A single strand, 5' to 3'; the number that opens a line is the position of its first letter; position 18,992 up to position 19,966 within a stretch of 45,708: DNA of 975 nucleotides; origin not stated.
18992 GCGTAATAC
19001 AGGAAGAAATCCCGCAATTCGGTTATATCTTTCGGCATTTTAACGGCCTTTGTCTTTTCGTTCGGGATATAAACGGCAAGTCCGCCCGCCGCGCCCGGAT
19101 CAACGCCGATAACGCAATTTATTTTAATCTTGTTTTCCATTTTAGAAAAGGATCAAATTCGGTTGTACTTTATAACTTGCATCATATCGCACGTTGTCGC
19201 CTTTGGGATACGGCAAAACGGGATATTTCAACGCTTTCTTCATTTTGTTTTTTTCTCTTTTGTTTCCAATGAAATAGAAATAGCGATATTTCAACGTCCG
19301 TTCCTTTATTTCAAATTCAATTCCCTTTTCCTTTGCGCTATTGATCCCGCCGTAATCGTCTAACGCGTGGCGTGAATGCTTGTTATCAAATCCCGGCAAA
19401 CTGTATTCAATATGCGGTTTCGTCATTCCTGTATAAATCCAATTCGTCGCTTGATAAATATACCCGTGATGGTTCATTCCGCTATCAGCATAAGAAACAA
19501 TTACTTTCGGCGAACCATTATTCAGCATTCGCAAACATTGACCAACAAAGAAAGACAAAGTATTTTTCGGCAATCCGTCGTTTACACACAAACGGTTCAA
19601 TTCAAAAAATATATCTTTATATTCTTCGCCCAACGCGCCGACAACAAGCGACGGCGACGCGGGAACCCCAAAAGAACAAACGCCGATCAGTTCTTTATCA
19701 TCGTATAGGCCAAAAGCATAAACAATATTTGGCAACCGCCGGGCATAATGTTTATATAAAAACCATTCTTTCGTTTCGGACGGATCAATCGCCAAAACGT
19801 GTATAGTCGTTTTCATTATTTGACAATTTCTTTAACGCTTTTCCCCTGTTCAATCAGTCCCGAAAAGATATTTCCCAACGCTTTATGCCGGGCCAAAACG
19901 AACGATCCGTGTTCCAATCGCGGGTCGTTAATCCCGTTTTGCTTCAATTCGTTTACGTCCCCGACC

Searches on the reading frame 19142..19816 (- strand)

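Call 86: search_protein_families(library=pfam, proteins=[window:19142-19816:-], max_evalue=0.001)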
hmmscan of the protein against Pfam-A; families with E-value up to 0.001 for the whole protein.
window:19142-19816:- (224 aa): 1 family
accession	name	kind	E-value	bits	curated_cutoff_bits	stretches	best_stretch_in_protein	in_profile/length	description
PF25680.1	Mom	-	5.5e-40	137.6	27.1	1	5-205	2-202/202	Mom protein family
